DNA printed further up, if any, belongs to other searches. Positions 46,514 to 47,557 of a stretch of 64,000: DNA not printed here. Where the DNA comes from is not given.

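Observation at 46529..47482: Rhodopsin cassette is compositionally foreign (about 56 % GC vs about 68 % flanks) and abuts tRNA-Pro: signature of horizontal acquisition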

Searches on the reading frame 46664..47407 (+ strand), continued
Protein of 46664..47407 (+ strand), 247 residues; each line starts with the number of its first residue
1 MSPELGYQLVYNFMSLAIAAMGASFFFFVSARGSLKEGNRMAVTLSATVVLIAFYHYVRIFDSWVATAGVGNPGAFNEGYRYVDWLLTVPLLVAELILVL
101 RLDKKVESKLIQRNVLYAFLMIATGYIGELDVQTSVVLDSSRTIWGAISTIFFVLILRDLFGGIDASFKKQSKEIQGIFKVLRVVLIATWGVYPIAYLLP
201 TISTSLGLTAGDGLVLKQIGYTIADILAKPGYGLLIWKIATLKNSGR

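Call 40: find_encoding_contigs(protein=P0269, flank=8000, max_places=1)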
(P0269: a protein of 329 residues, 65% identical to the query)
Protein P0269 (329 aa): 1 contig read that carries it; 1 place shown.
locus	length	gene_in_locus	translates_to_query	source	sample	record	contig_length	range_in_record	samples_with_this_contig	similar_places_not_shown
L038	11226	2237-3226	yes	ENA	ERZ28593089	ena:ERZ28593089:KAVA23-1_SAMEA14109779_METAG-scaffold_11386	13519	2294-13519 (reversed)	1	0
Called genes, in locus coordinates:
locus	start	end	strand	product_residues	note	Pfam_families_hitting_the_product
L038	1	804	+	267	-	?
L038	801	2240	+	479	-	PF00005:ABC_tran (faint), PF00009:GTP_EFTU, PF01926:MMR_HSR1, PF02421:FeoB_N, PF00009:GTP_EFTU, PF01926:MMR_HSR1, PF02421:FeoB_N, PF14714:KH_dom-like, +5 more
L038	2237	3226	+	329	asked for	PF01210:NAD_Gly3P_dh_N, PF07479:NAD_Gly3P_dh_C, PF20618:GPD_NAD_C_bact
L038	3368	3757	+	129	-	PF14229:DUF4332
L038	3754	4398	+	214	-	PF07314:Lit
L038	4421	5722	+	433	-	PF03453:MoeA_N, PF00994:MoCF_biosynth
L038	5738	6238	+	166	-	PF01967:MoaC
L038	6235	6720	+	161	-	PF00994:MoCF_biosynth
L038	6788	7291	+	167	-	PF22811:Zn_ribbon_NrdR, PF03477:ATP-cone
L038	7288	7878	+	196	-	PF06559:DCD_N, PF22769:DCD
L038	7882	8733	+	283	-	PF00753:Lactamase_B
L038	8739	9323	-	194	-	PF08534:Redoxin, PF00578:AhpC-TSA, PF13905:Thioredoxin_8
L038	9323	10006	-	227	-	PF02683:DsbD_TM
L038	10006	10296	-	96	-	PF05768:Glrx-like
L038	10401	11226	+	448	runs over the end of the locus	PF05977:MFS_3, PF07690:MFS_1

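Call 42: find_encoding_contigs(protein=P0331, flank=8000, max_places=1)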
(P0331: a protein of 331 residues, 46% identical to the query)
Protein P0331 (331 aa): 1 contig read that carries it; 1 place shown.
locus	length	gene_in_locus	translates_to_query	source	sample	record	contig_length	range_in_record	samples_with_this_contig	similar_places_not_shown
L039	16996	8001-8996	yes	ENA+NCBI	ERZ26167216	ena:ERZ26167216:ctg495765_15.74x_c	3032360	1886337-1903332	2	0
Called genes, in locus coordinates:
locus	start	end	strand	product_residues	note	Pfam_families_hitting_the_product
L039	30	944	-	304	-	PF00753:Lactamase_B, PF12706:Lactamase_B_2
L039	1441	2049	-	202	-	PF13567:DUF4131 (weak), PF03772:Competence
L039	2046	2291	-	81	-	-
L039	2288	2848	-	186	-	PF10531:SLBB, PF12836:HHH_3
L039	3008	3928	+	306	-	PF02729:OTCace_N, PF00185:OTCace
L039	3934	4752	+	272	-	PF02457:DAC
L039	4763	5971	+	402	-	PF07949:YbbR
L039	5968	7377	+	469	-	PF00005:ABC_tran (faint), PF00071:Ras (faint), PF01926:MMR_HSR1, PF02421:FeoB_N, PF00009:GTP_EFTU, PF01926:MMR_HSR1, PF02421:FeoB_N, PF14714:KH_dom-like, +4 more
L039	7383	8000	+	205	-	PF02660:G3P_acyltransf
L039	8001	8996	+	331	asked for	PF01210:NAD_Gly3P_dh_N, PF02558:ApbA (weak), PF03807:F420_oxidored (faint), PF07479:NAD_Gly3P_dh_C, PF20618:GPD_NAD_C_bact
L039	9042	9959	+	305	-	PF03130:HEAT_PBS (faint), PF13646:HEAT_2, PF02985:HEAT (faint), PF13646:HEAT_2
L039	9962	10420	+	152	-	PF00293:NUDIX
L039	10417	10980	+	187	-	PF13302:Acetyltransf_3, PF00583:Acetyltransf_1, PF13523:Acetyltransf_8 (faint)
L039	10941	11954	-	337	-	-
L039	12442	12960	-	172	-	-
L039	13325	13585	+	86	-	-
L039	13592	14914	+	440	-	PF00587:tRNA-synt_2b, PF03129:HGTP_anticodon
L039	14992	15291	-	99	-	PF12837:Fer4_6 (faint), PF13187:Fer4_9 (faint), PF13237:Fer4_10 (weak), PF14697:Fer4_21 (faint), PF12838:Fer4_7, PF00037:Fer4, PF12797:Fer4_2 (weak), PF13183:Fer4_8 (weak), +3 more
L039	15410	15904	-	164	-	-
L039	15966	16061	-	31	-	PF08213:COX24_C (weak)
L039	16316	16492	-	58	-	-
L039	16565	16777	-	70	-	-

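Call 43: find_encoding_contigs(protein=P0330, flank=8000, max_places=1)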
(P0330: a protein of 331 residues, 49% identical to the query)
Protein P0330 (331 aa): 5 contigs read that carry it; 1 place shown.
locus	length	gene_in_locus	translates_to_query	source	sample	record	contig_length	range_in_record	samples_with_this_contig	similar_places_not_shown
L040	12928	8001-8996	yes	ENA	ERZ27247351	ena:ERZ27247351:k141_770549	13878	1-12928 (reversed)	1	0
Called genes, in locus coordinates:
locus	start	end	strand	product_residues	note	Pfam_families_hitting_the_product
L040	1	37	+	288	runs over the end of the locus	PF01513:NAD_kinase, PF20143:NAD_kinase_C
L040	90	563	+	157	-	PF00583:Acetyltransf_1, PF13673:Acetyltransf_10 (weak), PF13508:Acetyltransf_7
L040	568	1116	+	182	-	PF00293:NUDIX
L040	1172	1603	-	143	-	PF13924:Lipocalin_5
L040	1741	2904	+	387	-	PF02771:Acyl-CoA_dh_N, PF08028:Acyl-CoA_dh_2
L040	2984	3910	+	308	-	PF02729:OTCace_N, PF00185:OTCace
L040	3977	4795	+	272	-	PF19293:CdaA_N (weak), PF02457:DAC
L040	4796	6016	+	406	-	PF07949:YbbR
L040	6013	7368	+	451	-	PF00009:GTP_EFTU (weak), PF00025:Arf (faint), PF01926:MMR_HSR1, PF02421:FeoB_N, PF00009:GTP_EFTU, PF01926:MMR_HSR1, PF02421:FeoB_N, PF14714:KH_dom-like, +4 more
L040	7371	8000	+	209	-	PF02660:G3P_acyltransf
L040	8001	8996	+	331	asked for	PF01210:NAD_Gly3P_dh_N, PF02558:ApbA, PF07479:NAD_Gly3P_dh_C, PF20618:GPD_NAD_C_bact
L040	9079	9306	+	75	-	-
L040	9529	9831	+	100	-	PF00076:RRM_1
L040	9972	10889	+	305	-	PF02985:HEAT (faint), PF03130:HEAT_PBS (faint), PF13513:HEAT_EZ (faint), PF13646:HEAT_2, PF00514:Arm (faint), PF13646:HEAT_2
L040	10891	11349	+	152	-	PF00293:NUDIX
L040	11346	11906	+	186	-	PF13302:Acetyltransf_3, PF00583:Acetyltransf_1, PF13523:Acetyltransf_8 (weak)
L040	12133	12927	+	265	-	?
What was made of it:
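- Tried and rejected: The nearest non-family GpsA contexts (L039, L040; 46-49% identity) have different synteny and are uninformative (calls 42, 43).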

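Call 58: search_protein_representatives(protein=window:46664-47404:+)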
Query: 247 residues. Proteins with E-value up to 0.001 (for the whole library): 1079; up to 1e-10: 371; up to 1e-30: 39. The best 150 are listed.
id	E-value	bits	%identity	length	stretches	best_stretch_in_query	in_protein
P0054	1.5e-151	518.7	98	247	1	1-247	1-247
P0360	1.0e-94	332.6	93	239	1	1-173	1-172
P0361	5.1e-59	215.8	91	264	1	51-167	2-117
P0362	6.8e-55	202.3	83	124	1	6-125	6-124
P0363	1.3e-50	188.3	49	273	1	7-244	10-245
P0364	2.4e-50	187.4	49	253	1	7-244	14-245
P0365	2.0e-44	168.1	46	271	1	6-244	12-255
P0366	9.3e-44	165.8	45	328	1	7-245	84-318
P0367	3.1e-43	164.1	46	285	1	6-244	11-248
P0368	2.4e-42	161.2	45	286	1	6-243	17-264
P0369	5.9e-41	156.7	45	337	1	7-244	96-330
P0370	7.3e-41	156.4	45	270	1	4-244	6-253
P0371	1.1e-38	149.3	40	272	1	7-245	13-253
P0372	1.6e-38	148.7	44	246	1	7-241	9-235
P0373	8.5e-38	146.3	43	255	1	7-242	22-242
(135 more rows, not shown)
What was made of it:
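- The next rhodopsin clusters in about 15 billion proteins are at most 49% identical (call 58).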

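Call 59: list_cluster_members(proteins=[P0363, P0364, P0365, P0366, P0367, P0368, P0369, P0370, P0371, P0372])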
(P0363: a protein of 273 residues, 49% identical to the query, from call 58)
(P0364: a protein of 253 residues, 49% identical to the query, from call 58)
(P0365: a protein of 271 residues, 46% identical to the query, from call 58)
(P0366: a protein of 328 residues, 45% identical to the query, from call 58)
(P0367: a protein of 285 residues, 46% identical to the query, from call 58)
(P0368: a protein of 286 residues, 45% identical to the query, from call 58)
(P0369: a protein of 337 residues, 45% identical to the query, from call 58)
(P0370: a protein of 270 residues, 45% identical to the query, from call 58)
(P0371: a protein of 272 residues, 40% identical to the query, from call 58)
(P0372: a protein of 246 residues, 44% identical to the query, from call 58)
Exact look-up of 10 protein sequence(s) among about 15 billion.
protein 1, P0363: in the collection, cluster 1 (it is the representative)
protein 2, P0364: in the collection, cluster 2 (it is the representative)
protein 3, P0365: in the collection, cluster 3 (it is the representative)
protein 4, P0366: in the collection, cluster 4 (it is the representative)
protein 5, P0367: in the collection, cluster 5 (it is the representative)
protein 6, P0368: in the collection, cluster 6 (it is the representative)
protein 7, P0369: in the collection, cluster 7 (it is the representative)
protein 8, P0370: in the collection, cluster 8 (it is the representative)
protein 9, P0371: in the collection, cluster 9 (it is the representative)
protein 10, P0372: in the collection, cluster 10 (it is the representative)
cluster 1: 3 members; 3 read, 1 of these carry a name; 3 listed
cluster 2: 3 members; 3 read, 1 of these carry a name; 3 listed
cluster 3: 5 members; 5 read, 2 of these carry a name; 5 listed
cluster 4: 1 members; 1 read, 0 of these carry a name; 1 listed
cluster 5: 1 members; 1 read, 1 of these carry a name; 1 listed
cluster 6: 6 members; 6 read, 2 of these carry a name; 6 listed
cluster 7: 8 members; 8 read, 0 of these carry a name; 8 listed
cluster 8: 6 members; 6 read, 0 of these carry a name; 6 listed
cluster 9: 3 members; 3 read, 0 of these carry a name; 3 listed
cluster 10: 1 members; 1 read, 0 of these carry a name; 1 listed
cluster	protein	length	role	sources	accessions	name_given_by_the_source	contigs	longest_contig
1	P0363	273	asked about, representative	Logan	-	-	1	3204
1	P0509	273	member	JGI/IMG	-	bacteriorhodopsin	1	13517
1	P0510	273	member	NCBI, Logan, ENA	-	-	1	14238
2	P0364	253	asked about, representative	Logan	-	-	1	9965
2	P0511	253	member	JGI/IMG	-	bacteriorhodopsin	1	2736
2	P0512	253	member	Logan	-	-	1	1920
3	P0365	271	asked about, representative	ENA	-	-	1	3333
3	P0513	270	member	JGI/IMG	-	bacteriorhodopsin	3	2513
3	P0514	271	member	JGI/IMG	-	bacteriorhodopsin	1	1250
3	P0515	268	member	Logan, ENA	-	-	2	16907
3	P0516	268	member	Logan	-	-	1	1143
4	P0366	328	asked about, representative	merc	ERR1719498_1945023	-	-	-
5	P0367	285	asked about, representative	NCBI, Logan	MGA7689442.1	MAG: bacteriorhodopsin-like [Jiangellales bacterium]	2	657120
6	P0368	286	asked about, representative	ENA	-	-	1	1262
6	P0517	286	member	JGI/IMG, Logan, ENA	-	bacteriorhodopsin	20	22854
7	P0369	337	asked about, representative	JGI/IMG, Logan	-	-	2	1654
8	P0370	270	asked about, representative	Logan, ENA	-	-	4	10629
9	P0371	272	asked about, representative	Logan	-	-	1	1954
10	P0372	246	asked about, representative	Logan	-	-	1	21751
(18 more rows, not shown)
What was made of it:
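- Tried and rejected: The nearest rhodopsin clusters outside the family are at most 49% identical and almost all unnamed; one is from Jiangellales at 46% (calls 58, 59).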

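Call 61: search_protein_families(library=ncbifam, proteins=[window:46664-47404:+], max_evalue=0.001)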
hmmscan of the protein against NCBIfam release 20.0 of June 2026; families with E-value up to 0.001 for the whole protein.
window:46664-47404:+ (247 aa): 0 families
